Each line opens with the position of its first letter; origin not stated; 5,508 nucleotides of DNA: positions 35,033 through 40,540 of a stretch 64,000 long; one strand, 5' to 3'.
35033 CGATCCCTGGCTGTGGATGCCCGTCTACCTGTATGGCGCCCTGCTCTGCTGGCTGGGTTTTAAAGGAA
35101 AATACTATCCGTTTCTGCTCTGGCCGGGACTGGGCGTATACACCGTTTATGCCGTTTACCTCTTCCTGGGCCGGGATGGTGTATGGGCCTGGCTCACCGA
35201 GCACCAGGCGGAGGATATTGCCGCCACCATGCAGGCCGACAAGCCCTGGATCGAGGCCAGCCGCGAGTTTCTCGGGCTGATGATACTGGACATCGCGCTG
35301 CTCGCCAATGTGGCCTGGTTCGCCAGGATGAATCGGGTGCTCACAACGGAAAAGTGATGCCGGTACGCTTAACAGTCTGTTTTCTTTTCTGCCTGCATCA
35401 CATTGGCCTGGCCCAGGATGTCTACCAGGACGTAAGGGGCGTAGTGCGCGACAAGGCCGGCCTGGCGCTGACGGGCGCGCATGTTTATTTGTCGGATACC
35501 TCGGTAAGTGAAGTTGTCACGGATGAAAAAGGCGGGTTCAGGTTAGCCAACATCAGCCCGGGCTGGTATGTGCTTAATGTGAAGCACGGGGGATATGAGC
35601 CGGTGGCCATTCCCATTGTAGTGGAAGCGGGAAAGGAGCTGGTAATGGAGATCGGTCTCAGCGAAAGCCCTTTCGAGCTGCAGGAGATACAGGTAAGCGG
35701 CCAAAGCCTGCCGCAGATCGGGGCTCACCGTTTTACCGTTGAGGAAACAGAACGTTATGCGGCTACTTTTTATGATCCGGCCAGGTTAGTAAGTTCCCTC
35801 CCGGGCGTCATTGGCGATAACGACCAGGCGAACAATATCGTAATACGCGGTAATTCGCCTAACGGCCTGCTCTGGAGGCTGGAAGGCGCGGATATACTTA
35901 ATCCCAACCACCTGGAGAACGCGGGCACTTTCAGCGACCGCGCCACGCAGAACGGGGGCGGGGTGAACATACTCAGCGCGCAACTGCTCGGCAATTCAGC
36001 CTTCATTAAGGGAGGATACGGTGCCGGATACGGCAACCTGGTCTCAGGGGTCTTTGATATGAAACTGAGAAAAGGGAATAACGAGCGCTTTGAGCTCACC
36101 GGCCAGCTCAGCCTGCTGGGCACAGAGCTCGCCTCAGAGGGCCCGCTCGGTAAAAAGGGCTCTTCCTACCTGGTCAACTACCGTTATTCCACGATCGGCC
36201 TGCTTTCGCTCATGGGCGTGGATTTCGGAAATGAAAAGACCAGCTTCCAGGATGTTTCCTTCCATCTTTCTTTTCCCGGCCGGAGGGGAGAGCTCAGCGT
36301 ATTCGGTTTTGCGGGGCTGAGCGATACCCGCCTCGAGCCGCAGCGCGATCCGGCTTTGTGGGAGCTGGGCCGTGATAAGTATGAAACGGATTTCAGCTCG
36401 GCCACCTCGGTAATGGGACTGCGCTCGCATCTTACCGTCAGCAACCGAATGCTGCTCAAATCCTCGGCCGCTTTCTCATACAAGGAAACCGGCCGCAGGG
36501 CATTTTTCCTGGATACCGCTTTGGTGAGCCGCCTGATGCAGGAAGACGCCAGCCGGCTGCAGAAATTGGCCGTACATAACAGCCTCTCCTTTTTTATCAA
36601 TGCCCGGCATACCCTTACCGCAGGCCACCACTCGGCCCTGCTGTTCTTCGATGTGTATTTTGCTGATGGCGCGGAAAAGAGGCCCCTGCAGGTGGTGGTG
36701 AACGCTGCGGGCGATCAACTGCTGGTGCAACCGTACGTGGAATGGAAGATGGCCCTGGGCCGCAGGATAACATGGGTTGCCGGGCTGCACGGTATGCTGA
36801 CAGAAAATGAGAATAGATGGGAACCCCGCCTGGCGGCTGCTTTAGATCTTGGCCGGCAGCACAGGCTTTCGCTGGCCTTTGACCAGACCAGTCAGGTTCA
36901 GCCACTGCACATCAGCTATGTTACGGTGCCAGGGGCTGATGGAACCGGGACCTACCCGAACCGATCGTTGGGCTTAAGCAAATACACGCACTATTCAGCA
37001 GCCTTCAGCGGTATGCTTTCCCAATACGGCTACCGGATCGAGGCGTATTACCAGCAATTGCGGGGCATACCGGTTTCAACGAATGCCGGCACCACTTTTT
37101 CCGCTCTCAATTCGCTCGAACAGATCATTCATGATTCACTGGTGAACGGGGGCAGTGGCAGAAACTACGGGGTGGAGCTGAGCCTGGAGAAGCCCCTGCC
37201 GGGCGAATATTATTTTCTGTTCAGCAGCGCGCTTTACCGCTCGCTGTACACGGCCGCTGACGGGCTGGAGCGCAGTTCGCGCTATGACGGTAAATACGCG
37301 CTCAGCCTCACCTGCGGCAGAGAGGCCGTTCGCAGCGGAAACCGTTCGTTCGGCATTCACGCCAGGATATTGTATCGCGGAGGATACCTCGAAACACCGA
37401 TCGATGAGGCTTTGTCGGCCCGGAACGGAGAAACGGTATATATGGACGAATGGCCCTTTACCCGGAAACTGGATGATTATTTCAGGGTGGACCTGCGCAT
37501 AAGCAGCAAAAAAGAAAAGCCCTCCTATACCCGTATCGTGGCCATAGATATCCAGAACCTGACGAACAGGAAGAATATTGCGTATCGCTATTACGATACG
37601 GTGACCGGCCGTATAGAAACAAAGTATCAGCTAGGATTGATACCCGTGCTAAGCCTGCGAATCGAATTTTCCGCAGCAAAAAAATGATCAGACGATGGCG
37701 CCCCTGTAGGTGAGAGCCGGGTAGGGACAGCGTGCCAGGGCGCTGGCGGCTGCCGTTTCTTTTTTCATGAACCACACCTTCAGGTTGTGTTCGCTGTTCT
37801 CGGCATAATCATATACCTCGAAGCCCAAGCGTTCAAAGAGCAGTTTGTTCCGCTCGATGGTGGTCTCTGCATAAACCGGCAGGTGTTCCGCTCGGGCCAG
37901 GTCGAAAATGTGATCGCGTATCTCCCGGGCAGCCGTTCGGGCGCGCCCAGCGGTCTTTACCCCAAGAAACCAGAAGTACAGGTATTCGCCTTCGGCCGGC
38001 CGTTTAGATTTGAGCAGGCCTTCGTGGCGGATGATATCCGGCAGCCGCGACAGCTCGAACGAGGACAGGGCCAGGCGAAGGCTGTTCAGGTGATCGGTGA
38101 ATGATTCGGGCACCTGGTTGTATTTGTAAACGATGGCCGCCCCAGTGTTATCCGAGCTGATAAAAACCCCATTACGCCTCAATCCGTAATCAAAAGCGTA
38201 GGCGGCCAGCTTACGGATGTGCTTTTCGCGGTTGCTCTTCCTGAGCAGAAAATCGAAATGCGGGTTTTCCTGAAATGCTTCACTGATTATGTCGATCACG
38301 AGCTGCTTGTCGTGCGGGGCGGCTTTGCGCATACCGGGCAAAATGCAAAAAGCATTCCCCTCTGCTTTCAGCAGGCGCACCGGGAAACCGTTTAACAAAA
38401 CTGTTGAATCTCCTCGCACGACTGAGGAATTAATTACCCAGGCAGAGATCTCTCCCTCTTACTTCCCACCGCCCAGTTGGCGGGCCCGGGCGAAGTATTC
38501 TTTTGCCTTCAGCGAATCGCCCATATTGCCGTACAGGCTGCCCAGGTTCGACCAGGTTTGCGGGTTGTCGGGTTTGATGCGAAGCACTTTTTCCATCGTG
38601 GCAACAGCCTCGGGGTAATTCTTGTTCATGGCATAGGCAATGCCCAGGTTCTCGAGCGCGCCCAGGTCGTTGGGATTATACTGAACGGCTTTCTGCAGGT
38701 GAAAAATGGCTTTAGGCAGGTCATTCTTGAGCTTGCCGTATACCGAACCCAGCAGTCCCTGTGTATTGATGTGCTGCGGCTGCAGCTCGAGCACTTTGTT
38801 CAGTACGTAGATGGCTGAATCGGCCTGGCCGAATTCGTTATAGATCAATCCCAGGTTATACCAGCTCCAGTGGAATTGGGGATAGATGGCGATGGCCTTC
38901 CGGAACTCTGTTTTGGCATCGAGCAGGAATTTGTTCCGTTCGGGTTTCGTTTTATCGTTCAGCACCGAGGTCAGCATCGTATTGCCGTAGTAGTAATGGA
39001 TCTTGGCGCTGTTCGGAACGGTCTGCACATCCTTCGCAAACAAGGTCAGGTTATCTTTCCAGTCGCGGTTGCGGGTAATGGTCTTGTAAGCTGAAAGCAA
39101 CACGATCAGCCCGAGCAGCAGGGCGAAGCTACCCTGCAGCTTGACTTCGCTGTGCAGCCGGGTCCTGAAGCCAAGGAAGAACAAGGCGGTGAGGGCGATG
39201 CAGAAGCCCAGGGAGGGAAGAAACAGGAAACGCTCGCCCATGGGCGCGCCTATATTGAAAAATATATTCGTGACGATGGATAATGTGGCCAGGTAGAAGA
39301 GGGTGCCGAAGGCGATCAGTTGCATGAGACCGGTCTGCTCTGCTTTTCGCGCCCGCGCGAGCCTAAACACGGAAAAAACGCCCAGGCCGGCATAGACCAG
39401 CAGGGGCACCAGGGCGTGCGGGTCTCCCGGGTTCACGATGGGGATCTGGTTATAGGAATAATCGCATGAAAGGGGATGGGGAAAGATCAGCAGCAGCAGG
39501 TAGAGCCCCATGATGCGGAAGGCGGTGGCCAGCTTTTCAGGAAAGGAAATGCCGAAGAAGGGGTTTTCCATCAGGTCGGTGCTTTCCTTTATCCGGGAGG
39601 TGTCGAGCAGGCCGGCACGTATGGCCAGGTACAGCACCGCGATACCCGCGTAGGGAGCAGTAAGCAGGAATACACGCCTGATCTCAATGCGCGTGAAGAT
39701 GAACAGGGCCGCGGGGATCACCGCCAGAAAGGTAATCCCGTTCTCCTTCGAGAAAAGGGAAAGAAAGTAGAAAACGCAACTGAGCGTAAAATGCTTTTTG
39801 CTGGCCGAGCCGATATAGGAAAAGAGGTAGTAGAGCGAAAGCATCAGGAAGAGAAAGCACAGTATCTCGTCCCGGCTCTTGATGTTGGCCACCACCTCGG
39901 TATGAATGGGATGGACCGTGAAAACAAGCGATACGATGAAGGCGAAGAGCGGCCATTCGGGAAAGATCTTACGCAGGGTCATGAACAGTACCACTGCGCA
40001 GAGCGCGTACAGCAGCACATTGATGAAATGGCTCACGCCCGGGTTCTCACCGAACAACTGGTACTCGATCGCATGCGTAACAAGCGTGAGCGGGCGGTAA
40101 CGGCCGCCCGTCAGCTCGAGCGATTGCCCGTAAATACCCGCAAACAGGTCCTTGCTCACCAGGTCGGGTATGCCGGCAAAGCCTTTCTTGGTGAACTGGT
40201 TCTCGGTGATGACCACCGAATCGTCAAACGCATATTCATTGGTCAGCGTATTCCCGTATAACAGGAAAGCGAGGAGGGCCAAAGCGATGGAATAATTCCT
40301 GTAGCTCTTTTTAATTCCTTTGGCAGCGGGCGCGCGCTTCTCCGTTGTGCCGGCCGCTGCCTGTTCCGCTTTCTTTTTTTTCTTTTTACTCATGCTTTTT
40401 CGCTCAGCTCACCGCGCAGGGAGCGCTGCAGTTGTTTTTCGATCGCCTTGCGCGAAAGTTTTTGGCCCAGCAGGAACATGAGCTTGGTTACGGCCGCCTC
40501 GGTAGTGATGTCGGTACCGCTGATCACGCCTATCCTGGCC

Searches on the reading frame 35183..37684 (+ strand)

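Call 15: search_protein_families(library=pfam, proteins=[window:35183-37684:+], max_evalue=0.001)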
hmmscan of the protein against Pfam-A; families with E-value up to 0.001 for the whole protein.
window:35183-37684:+ (834 aa): 3 families
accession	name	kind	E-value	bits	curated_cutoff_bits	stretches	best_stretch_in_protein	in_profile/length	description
PF13620.12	CarboxypepD_reg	-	1.1e-14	54.9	32.3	1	84-159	2-81/82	Carboxypeptidase regulatory-like domain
PF13715.12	CarbopepD_reg_2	-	9.9e-12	45.2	32.2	1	84-171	1-88/88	CarboxypepD_reg-like domain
PF00593.30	TonB_dep_Rec_b-barrel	-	7.2e-06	26.6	27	1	389-775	46-421/436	TonB dependent receptor-like, beta-barrel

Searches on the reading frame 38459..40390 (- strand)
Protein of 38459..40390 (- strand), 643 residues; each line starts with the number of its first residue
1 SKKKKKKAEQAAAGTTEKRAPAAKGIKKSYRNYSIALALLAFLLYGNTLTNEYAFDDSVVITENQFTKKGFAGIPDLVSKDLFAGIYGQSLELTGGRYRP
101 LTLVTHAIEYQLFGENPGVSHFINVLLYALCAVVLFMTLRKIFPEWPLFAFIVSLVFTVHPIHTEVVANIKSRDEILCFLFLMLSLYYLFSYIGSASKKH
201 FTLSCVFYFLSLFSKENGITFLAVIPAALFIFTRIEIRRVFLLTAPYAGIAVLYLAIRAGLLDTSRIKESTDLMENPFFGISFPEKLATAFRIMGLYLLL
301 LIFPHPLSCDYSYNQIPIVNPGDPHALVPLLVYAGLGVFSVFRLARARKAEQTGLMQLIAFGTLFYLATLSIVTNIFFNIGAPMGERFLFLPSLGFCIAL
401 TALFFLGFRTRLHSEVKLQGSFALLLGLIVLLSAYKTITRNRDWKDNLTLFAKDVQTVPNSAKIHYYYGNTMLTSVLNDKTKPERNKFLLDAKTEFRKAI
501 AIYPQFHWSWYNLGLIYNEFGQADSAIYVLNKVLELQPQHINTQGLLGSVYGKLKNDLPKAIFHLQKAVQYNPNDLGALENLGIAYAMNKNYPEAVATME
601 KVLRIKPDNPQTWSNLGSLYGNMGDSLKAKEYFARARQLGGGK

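Call 15: search_protein_families(library=pfam, proteins=[window:38459-40390:-], max_evalue=0.001)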
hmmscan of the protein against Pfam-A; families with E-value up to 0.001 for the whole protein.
window:38459-40390:- (643 aa): 19 families
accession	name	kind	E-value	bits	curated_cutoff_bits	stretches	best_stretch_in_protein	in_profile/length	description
PF13431.12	TPR_17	-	2.1e-23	81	24.4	3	496-527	2-33/34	Tetratricopeptide repeat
PF13414.12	TPR_11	-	3.6e-22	78.2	26.8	2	591-624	9-42/42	TPR repeat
PF00515.34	TPR_1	-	9.4e-21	73.2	27.8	1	509-540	3-34/34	Tetratricopeptide repeat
PF07719.23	TPR_2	-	5.1e-20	70.3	27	1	578-609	3-34/34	Tetratricopeptide repeat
PF13181.12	TPR_8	-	1.6e-19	68.8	25.7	1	509-540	3-34/34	Tetratricopeptide repeat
PF13424.12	TPR_12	-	5.3e-15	55.8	30.1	1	508-569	4-72/77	Tetratricopeptide repeat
PF14559.12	TPR_19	-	1.5e-14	54.4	25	1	556-613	5-62/68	Tetratricopeptide repeat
PF13432.12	TPR_16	-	1.1e-11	45.4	32.7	1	556-610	11-65/65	Tetratricopeptide repeat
PF23914.1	TPR_CcmH_CycH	-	1.8e-11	44.5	42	1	496-605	39-150/158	Cytochrome c-type biogenesis protein H TPR domain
PF13174.12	TPR_6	-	6.6e-11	42.6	26.3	0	509-539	2-32/33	Tetratricopeptide repeat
PF13428.12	TPR_14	-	9.7e-10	38.6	23.5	0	578-618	3-43/44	Tetratricopeptide repeat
PF13371.12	TPR_9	-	2.9e-08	34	35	1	584-635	3-54/73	Tetratricopeptide repeat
PF13231.12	PMT_2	-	1.6e-06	28.8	26.1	1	107-256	11-152/160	Dolichyl-phosphate-mannose-protein mannosyltransferase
PF12895.13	ANAPC3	-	3.6e-06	27.6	27.2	0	522-601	4-81/82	Anaphase-promoting complex, cyclosome, subunit 3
PF08409.16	TMTC_DUF1736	-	1.1e-05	25.7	27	1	288-336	25-74/75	Protein O-mannosyl-transferase TMTC, DUF1736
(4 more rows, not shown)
